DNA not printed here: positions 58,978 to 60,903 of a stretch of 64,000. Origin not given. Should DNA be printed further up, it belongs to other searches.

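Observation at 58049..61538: Orphan type IVb-pilus-like outer-membrane module: a TcpQ/PilL-like protein plus a lipoprotein secretin behind a near-consensus promoter, with no pilin or ATPase nearby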

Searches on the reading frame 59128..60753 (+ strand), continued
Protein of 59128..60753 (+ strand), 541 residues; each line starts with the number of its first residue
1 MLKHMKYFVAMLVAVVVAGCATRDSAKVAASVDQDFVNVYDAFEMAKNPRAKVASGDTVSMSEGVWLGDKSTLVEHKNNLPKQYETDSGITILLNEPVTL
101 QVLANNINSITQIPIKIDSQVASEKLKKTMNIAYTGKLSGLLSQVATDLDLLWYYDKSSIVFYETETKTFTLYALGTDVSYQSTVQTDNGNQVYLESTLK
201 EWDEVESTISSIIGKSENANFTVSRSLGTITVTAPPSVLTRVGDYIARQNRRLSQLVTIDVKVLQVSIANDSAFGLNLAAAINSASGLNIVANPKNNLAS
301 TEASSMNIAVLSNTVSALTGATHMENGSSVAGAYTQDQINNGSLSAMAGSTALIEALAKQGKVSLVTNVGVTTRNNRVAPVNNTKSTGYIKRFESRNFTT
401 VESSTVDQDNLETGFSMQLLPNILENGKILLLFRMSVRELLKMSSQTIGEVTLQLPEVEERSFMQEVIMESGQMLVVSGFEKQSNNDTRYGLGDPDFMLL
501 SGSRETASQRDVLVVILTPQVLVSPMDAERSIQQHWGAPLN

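Call 31: find_homologous_proteins(query=A3)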
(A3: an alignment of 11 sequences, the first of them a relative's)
Query A3 (11 sequences) (522 aa, profile of the alignment): 687 proteins with E <= 0.001 among 8000 candidates; the best 120 are listed.
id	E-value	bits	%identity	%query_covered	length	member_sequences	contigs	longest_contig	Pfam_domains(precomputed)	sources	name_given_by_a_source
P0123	2.1e-206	705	100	100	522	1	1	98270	PF00263.27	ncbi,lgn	-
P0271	1.6e-194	666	46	99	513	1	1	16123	PF00263.27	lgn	-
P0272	2.9e-191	655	43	100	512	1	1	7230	PF00263.27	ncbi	-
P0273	4.7e-191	654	43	100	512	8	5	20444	PF00263.27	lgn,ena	-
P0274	7.3e-191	653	71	100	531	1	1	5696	PF00263.27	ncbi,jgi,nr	ncbi:MAG: hypothetical protein LBR35_01655 [Rickettsiales bacterium]|jgi:type IVB pilus formation R6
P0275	7.3e-189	647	44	100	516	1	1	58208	PF00263.27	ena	-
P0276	3.4e-186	638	50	100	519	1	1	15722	PF00263.27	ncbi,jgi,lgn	-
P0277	2.5e-180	619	44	100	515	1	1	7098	PF00263.27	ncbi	-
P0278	3.9e-180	618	51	100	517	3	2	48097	PF00263.27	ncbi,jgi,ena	ncbi:MAG: hypothetical protein ACTSXL_00570 [Alphaproteobacteria bacterium]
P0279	1.2e-178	613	50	99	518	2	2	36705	PF00263.27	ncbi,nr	ncbi:MAG: hypothetical protein JW812_01050 [Alphaproteobacteria bacterium]|nr:hypothetical protein [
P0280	4.1e-178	611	50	99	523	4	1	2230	PF00263.27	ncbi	-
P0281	6.5e-174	597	40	96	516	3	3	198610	PF00263.27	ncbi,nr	ncbi:MAG: hypothetical protein MJ170_00230 [Alphaproteobacteria bacterium]|nr:hypothetical protein [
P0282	1.3e-173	596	42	98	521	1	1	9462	PF00263.27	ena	-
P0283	2.0e-172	593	35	98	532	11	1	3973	PF00263.27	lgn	-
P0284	9.1e-172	590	41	98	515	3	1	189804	PF00263.27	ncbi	-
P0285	2.4e-171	589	39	98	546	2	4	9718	PF00263.27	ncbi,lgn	-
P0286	3.1e-170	585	40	96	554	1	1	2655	PF00263.27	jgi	jgi:Flp pilus assembly secretin CpaC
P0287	5.2e-170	585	40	98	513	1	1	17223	PF00263.27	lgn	-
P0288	5.3e-170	585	39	98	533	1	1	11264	PF00263.27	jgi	jgi:hypothetical protein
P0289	5.4e-170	585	38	99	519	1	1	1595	PF00263.27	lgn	-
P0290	1.2e-169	583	38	98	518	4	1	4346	PF00263.27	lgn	-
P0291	4.2e-169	582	40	96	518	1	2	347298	PF00263.27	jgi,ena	jgi:type IVB pilus formation R64 PilN family outer membrane protein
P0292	5.2e-169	581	40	96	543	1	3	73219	PF00263.27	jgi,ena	-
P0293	5.8e-169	581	41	96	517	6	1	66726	PF00263.27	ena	-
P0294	9.7e-169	580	40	98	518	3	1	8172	PF00263.27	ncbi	ncbi:MAG: hypothetical protein ACLRFJ_03890 [Alphaproteobacteria bacterium]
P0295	1.3e-168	580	39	98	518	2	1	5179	PF00263.27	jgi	jgi:type II secretory pathway component GspD/PulD (secretin)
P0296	2.4e-168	579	39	100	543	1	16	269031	PF00263.27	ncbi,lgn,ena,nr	ncbi:MAG: hypothetical protein IJL05_02170 [Alphaproteobacteria bacterium]|nr:hypothetical protein [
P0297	2.5e-168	579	39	100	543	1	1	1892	PF00263.27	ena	-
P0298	2.7e-168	579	39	100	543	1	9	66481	PF00263.27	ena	-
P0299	3.0e-168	579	39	100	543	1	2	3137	PF00263.27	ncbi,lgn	-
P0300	3.2e-168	579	39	98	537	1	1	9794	PF00263.27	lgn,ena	-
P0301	3.6e-168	579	39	98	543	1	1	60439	PF00263.27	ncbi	-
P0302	4.4e-168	578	38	100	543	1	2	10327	PF00263.27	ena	-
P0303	4.5e-168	578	39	100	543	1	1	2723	PF00263.27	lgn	-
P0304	7.0e-168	578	40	98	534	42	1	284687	PF00263.27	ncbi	-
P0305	9.4e-168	577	38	96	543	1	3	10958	PF00263.27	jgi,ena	-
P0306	9.7e-168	577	39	100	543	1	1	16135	PF00263.27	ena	-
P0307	1.0e-167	577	38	96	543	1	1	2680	PF00263.27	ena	-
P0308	1.0e-167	577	40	96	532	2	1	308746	PF00263.27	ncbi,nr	ncbi:MAG: hypothetical protein NC311_03515 [Muribaculaceae bacterium]|nr:hypothetical protein [Murib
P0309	1.1e-167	577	39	97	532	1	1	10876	PF00263.27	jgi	-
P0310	1.4e-167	577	39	99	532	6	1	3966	PF00263.27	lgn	-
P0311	1.6e-167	576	40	98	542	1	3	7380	PF00263.27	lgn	-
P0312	1.8e-167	576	37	98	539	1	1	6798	PF00263.27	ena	-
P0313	2.1e-167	576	39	99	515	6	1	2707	PF00263.27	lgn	-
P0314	2.3e-167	576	39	98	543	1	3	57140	PF00263.27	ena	-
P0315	2.3e-167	576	38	100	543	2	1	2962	PF00263.27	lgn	-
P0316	3.5e-167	575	40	97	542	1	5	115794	PF00263.27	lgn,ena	-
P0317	3.8e-167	575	39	97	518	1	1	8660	PF00263.27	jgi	jgi:type II secretory pathway component GspD/PulD (secretin)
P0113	4.0e-167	575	40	96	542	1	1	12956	PF00263.27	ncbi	-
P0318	4.6e-167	575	39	98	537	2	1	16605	PF00263.27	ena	-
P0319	5.1e-167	575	38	98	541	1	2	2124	PF00263.27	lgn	-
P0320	5.4e-167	575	40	98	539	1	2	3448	PF00263.27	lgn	-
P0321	6.8e-167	574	40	98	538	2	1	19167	PF00263.27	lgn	-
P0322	7.0e-167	574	39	100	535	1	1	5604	PF00263.27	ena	-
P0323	8.6e-167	574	40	96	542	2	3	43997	PF00263.27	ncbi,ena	-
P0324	9.7e-167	574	39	96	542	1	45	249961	PF00263.27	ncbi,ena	-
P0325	1.1e-166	574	39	96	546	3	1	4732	PF00263.27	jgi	jgi:Flp pilus assembly secretin CpaC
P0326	1.2e-166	574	40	97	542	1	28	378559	PF00263.27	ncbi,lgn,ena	-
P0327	1.2e-166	574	40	96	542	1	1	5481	PF00263.27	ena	-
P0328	1.2e-166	573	39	98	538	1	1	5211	PF00263.27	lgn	-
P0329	1.3e-166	573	40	98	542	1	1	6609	PF00263.27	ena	-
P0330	1.4e-166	573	38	99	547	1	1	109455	PF00263.27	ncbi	-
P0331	1.4e-166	573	40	97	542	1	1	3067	PF00263.27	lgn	-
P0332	1.4e-166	573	39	96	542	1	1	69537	PF00263.27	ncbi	-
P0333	1.4e-166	573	40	96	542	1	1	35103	PF00263.27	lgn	-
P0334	1.6e-166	573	37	100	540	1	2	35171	PF00263.27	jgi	jgi:type II secretory pathway component GspD/PulD (secretin)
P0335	1.7e-166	573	40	96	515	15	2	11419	PF00263.27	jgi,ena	-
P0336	1.7e-166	573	40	96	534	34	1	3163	PF00263.27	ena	-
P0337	2.0e-166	573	39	96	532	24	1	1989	PF00263.27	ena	-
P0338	2.2e-166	573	38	100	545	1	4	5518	PF00263.27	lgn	-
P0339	2.3e-166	573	40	97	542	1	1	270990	PF00263.27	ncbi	-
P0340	2.7e-166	572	40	98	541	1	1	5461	PF00263.27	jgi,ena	-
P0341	2.8e-166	572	39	98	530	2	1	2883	PF00263.27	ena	-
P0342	2.8e-166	572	40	96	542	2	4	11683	PF00263.27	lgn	-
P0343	2.8e-166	572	39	96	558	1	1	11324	PF00263.27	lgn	-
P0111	3.7e-166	572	39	97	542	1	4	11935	PF00263.27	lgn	-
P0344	3.8e-166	572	39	98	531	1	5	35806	PF00263.27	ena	-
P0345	3.8e-166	572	39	96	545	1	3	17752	PF00263.27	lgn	-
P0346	3.9e-166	572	38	96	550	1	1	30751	PF00263.27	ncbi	-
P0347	3.9e-166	572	40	98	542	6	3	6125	PF00263.27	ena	-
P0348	5.0e-166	571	39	97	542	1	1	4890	PF00263.27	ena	-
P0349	5.7e-166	571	40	96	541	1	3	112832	PF00263.27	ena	-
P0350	6.9e-166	571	40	96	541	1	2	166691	PF00263.27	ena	-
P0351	7.5e-166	571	40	96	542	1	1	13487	PF00263.27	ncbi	-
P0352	7.8e-166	571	39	97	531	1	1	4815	PF00263.27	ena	-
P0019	8.4e-166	571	40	97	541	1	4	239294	PF00263.27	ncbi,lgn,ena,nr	ncbi:MAG: hypothetical protein J5611_00695 [Alphaproteobacteria bacterium]|nr:hypothetical protein [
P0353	8.7e-166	571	40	98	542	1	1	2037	PF00263.27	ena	-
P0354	8.8e-166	571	38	96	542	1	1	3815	PF00263.27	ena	-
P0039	9.0e-166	571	40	96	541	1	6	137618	PF00263.27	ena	-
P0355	9.1e-166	571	39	99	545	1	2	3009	PF00263.27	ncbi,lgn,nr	ncbi:MAG: hypothetical protein MJ156_02965 [Alphaproteobacteria bacterium]|nr:hypothetical protein [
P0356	9.2e-166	571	38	100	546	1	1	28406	PF00263.27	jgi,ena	-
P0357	9.2e-166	571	39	96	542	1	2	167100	PF00263.27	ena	-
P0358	1.0e-165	570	39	98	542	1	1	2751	PF00263.27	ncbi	-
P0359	1.0e-165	570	40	96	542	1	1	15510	PF00263.27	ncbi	-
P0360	1.2e-165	570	39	99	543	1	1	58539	PF00263.27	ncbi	-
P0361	1.3e-165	570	40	96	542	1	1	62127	PF00263.27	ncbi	-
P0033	1.3e-165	570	39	96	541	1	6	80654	PF00263.27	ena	-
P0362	1.5e-165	570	40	98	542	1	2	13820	PF00263.27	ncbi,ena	-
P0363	1.5e-165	570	37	99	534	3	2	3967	PF00263.27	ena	-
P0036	1.5e-165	570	39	98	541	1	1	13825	PF00263.27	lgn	-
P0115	1.6e-165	570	40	96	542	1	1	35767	PF00263.27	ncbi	-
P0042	1.7e-165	570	40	96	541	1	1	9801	PF00263.27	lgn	-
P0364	1.8e-165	570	40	96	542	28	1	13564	PF00263.27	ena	-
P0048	1.8e-165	570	39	97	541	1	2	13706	PF00263.27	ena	-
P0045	1.9e-165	570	40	96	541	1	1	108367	PF00263.27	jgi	jgi:Flp pilus assembly secretin CpaC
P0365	2.0e-165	569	40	96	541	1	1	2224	PF00263.27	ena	-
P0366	2.1e-165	569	39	98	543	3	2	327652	PF00263.27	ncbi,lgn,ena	-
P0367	2.1e-165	569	40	96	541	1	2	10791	PF00263.27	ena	-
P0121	2.1e-165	569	40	96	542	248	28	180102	PF00263.27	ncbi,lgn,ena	-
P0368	2.2e-165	569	38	98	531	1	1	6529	PF00263.27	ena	-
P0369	2.2e-165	569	39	98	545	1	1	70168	PF00263.27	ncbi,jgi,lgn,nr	ncbi:MAG: hypothetical protein LBO08_02315 [Rickettsiales bacterium]|jgi:Flp pilus assembly secretin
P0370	2.3e-165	569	39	96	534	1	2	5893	PF00263.27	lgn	-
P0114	2.4e-165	569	39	96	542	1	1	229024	PF00263.27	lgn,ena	-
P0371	3.0e-165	569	40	96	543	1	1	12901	PF00263.27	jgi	-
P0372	3.1e-165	569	39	98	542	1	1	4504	PF00263.27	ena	-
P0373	3.3e-165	569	39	96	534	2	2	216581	PF00263.27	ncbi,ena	-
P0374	3.4e-165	569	38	100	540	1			PF00263.27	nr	nr:hypothetical protein [Candidatus Enterousia merdequi]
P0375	3.4e-165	569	39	96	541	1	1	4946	PF00263.27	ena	-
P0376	3.6e-165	569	40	98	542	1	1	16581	PF00263.27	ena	-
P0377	3.9e-165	569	39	98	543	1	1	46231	PF00263.27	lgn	-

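Call 32: find_encoding_contigs(protein=P0123, flank=10000, max_places=1)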
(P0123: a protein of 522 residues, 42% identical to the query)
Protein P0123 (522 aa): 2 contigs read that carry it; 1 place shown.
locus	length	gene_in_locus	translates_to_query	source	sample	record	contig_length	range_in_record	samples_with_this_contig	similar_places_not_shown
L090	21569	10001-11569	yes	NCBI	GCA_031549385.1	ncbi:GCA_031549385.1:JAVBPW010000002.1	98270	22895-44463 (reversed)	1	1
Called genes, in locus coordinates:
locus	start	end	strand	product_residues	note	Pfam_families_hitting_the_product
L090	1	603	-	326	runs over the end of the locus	PF05050:Methyltransf_21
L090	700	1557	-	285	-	PF00535:Glycos_transf_2, PF10111:Glyco_tranf_2_2, PF13641:Glyco_tranf_2_3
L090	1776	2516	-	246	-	PF03167:UDG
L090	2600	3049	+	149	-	PF00691:OmpA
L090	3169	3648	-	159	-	-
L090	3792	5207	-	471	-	PF01406:tRNA-synt_1e, PF09334:tRNA-synt_1g (weak), PF23493:CysS_C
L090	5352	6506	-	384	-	PF00579:tRNA-synt_1b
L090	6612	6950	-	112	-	PF04956:TrbC (weak)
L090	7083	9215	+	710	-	PF02534:T4SS-DNA_transf, PF10412:TrwB_AAD_bind, PF12696:TraG-D_C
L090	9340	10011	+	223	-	PF10671:TcpQ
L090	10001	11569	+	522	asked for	PF00263:Secretin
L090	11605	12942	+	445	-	PF06864:PAP_PilO (weak)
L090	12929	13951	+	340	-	-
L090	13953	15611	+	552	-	PF00437:T2SSE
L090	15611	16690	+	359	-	PF00482:T2SSF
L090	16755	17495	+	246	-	PF00106:adh_short, PF08659:KR, PF13561:adh_short_C2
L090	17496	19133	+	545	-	PF13567:DUF4131, PF03772:Competence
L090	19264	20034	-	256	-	PF03372:Exo_endo_phos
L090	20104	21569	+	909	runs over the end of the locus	PF12705:PDDEXK_1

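Call 33: find_encoding_contigs(protein=P0281, flank=10000, max_places=1)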
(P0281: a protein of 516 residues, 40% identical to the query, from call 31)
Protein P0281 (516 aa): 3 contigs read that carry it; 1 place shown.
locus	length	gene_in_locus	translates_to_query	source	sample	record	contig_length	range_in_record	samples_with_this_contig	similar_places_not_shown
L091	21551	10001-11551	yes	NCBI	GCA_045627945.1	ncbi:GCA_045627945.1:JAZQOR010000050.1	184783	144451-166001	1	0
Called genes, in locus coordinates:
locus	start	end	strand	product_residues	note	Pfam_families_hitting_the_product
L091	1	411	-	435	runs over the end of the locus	PF00919:UPF0004, PF04055:Radical_SAM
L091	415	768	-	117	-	-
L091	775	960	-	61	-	-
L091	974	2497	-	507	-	PF02934:GatB_N, PF02637:GatB_Yqey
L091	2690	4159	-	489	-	PF01425:Amidase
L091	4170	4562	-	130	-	-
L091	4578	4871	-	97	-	PF02686:GatC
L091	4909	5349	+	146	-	PF03652:RuvX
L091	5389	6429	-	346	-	PF01594:AI-2E_transport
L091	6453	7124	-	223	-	PF02463:SMC_N, PF13555:AAA_29 (weak), PF00005:ABC_tran, PF13304:AAA_21 (faint)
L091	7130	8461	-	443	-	PF19295:SufBD_N, PF01458:SUFBD_core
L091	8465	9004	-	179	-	-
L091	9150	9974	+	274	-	PF10671:TcpQ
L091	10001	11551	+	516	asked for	PF00263:Secretin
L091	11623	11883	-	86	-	PF01649:Ribosomal_S20p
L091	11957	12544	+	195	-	PF02660:G3P_acyltransf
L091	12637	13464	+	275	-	-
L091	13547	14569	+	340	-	PF21102:DprA_N (weak), PF02481:DNA_processg_A, PF17782:WHD_DprA (weak)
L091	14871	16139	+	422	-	PF11638:DnaA_N, PF00308:Bac_DnaA, PF00004:AAA (faint), PF08299:Bac_DnaA_C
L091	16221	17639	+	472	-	-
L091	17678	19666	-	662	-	PF02518:HATPase_c, PF00204:DNA_gyraseB, PF01751:Toprim, PF00986:DNA_gyraseB_C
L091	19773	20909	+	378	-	PF00226:DnaJ, PF01556:DnaJ_C, PF27659:CHP02642 (faint), PF00684:DnaJ_CXXCXGXG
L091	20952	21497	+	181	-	-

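Call 34: find_encoding_contigs(protein=P0278, flank=10000, max_places=1)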
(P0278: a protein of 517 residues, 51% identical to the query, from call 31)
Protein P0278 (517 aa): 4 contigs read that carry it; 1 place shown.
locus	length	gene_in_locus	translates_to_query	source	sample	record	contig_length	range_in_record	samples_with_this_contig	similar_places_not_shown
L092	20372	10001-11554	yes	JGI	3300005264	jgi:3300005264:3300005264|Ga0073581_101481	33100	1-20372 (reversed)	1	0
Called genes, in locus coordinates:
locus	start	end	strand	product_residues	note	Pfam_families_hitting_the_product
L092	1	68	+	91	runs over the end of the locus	-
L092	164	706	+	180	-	-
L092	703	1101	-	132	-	PF05198:IF3_N, PF00707:IF3_C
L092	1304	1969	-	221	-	-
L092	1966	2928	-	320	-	PF01555:N6_N4_Mtase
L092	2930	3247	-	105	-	PF02575:YbaB_DNA_bd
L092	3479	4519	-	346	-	PF02163:Peptidase_M50, PF00595:PDZ, PF13180:PDZ_2 (weak), PF17820:PDZ_6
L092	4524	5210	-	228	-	PF01872:RibD_C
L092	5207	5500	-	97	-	PF01909:NTP_transf_2, PF18765:Polbeta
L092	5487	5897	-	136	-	PF08780:NTase_sub_bind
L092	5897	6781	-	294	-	PF01148:CTP_transf_1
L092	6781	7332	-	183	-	PF04011:LemA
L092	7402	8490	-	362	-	PF00482:T2SSF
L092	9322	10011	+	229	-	PF10671:TcpQ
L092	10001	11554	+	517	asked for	PF00263:Secretin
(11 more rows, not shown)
